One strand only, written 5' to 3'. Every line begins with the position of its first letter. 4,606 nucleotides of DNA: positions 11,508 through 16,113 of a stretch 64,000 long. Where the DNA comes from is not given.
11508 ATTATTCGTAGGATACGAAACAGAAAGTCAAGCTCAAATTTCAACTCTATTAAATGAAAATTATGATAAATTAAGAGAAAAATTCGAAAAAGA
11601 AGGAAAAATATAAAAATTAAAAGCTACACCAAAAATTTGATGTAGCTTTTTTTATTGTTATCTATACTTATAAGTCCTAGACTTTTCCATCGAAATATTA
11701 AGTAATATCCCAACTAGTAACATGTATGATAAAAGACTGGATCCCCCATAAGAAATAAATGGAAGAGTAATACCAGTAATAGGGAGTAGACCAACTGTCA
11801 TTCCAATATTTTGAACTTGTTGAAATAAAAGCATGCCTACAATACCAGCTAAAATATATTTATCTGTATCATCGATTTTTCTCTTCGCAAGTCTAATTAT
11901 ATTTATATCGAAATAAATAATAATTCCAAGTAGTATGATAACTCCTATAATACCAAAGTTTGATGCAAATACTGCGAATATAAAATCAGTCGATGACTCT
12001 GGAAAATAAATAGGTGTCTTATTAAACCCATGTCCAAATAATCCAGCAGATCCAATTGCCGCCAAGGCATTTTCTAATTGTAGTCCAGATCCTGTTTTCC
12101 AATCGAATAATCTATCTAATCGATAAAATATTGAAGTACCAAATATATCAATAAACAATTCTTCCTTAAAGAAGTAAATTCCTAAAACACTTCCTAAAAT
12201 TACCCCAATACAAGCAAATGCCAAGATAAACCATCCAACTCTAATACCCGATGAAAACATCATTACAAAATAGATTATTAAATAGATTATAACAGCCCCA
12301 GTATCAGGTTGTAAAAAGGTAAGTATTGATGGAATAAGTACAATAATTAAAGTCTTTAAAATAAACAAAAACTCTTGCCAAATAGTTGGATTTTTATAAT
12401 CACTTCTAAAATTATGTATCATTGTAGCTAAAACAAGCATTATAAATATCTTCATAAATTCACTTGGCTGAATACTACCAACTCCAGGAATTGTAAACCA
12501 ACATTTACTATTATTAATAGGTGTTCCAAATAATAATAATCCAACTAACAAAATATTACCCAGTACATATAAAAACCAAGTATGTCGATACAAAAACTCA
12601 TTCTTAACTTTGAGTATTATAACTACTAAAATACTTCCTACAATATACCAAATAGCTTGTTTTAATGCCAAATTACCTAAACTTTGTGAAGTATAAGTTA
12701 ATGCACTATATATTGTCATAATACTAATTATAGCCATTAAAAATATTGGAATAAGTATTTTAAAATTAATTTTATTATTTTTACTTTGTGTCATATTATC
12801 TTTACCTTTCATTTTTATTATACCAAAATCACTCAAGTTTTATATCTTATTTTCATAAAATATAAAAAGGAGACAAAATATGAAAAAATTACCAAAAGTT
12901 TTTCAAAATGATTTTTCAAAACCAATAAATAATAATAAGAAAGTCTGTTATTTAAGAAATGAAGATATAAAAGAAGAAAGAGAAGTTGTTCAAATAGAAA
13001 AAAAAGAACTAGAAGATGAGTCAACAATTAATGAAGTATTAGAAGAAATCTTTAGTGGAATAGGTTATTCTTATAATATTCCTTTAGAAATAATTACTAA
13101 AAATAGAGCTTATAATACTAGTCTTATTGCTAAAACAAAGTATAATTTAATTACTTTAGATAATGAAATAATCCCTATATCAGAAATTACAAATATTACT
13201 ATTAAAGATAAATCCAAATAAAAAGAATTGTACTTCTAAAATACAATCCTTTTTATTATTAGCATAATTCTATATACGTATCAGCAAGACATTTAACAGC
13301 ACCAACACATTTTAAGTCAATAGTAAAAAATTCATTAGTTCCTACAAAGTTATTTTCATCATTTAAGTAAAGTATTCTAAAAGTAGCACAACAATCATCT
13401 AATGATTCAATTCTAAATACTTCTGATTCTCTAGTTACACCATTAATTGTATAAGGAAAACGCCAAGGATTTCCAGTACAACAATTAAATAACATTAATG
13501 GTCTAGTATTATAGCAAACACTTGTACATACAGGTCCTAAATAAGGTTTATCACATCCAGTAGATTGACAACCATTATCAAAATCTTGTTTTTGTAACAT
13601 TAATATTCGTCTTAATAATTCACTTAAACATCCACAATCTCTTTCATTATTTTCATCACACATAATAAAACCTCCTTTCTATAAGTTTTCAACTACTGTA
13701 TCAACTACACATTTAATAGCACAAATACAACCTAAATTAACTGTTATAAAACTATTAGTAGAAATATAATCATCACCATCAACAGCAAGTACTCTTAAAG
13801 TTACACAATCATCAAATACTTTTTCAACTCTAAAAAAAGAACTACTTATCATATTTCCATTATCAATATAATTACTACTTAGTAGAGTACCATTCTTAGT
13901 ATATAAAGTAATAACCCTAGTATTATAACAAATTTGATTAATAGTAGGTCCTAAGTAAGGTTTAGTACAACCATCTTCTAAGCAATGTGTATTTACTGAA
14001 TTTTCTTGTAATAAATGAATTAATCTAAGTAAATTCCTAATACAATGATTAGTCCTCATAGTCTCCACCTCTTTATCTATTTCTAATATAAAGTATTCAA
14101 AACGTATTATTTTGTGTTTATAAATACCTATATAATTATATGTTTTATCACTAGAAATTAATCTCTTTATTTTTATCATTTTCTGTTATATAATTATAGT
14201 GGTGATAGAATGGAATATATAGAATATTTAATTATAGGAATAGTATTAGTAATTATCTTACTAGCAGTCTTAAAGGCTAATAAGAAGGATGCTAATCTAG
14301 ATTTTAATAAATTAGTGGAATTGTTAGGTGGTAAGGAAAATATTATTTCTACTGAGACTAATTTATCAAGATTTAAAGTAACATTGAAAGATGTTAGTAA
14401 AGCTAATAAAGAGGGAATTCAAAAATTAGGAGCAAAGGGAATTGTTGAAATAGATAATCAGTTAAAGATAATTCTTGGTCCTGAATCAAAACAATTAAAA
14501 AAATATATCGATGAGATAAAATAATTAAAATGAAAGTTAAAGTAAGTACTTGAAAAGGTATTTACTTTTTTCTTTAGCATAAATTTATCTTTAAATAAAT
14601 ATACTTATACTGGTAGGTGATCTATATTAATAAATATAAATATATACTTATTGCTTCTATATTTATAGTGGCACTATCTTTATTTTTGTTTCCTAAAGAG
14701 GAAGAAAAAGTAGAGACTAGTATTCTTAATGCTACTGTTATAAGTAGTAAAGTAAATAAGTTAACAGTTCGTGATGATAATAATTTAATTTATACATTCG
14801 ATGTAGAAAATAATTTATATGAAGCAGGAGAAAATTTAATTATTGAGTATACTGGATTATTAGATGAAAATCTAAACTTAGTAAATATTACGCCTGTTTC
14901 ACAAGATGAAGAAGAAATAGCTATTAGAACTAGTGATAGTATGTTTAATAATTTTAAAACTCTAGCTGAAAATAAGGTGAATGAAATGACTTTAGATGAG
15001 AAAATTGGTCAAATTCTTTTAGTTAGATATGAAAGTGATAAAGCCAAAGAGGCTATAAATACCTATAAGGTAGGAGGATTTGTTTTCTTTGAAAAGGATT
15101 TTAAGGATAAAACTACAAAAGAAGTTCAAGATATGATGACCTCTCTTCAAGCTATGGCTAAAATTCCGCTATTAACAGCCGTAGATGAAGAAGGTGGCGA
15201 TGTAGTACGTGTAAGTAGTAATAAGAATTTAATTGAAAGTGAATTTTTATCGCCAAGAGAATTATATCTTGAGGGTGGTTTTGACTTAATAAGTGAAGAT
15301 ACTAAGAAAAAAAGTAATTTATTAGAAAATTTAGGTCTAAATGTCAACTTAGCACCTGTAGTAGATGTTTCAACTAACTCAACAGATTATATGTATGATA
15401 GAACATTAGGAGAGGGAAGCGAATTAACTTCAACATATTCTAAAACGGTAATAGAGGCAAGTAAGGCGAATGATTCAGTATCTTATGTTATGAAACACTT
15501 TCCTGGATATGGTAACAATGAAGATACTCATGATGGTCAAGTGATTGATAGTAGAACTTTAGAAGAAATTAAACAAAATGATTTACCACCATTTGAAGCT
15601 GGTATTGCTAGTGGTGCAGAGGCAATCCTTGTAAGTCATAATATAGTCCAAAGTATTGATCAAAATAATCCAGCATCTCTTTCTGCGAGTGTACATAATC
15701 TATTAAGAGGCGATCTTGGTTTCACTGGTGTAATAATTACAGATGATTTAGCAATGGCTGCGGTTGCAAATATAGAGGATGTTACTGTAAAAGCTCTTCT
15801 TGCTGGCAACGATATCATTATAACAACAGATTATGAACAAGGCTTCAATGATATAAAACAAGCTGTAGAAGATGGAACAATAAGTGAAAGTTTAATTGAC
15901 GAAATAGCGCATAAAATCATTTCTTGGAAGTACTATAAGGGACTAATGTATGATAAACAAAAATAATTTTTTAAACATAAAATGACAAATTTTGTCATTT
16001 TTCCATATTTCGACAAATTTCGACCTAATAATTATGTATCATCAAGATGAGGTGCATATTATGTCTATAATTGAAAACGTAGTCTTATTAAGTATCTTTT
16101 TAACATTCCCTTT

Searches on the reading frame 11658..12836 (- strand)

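Call 38: search_protein_families(library=pfam, proteins=[window:11658-12836:-], max_evalue=0.01)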
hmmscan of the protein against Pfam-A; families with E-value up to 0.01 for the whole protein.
window:11658-12836:- (392 aa): 1 family
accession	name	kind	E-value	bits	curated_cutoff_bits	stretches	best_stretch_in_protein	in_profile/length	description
PF01098.24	FTSW_RODA_SPOVE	-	2.1e-71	241.2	26.4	1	29-386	6-355/356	Cell cycle protein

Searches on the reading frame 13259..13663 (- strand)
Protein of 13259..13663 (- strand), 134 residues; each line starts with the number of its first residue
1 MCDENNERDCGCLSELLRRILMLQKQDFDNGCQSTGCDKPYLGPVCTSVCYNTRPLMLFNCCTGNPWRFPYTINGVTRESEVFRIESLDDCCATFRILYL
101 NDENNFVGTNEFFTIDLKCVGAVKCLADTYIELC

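Call 38: search_protein_families(library=pfam, proteins=[window:13259-13663:-], max_evalue=0.01)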
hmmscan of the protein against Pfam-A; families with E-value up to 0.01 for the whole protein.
window:13259-13663:- (134 aa): 1 family
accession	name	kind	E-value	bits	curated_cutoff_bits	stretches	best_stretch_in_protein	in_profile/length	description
PF10612.14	Spore-coat_CotZ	-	9.6e-14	52.3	24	1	6-103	6-109/159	Spore coat protein Z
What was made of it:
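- Two CotZ-like genes (13259-13663 and 13679-14179), a SpoVE/FtsW-family gene and a histidine-kinase gene with no response-regulator gene seen beside it lie 3-8 kb upstream (call 38).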

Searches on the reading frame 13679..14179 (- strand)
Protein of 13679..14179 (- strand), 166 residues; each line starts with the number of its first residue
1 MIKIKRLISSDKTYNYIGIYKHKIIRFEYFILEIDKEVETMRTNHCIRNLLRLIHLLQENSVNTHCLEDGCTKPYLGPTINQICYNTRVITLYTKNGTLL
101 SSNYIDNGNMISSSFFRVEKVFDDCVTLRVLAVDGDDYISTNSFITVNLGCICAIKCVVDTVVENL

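Call 38: search_protein_families(library=pfam, proteins=[window:13679-14179:-], max_evalue=0.01)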
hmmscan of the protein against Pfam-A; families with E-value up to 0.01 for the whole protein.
window:13679-14179:- (166 aa): 1 family
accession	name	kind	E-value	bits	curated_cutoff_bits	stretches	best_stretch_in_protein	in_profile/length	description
PF10612.14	Spore-coat_CotZ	-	4.8e-16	59.7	24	2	41-135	7-108/159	Spore coat protein Z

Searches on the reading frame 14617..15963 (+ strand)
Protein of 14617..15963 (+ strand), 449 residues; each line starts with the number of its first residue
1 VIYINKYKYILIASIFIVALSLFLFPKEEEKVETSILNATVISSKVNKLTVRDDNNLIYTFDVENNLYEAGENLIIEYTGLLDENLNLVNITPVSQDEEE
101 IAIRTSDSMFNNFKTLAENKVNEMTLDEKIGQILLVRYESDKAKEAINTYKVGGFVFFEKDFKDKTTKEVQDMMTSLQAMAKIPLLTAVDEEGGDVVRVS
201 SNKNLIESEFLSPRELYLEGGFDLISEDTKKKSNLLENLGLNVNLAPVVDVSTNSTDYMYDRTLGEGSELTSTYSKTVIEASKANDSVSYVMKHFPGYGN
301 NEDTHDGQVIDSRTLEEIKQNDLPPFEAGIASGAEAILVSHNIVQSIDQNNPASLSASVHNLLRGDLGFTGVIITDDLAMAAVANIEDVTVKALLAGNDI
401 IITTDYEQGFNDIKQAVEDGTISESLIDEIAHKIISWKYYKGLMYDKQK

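Call 38: search_protein_families(library=pfam, proteins=[window:14617-15963:+], max_evalue=0.01)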
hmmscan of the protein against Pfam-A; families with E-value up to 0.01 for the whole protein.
window:14617-15963:+ (449 aa): 1 family
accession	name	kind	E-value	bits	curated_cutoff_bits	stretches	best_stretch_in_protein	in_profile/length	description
PF00933.27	Glyco_hydro_3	-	3.4e-55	188.1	27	1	125-436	1-315/316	Glycosyl hydrolase family 3 N terminal domain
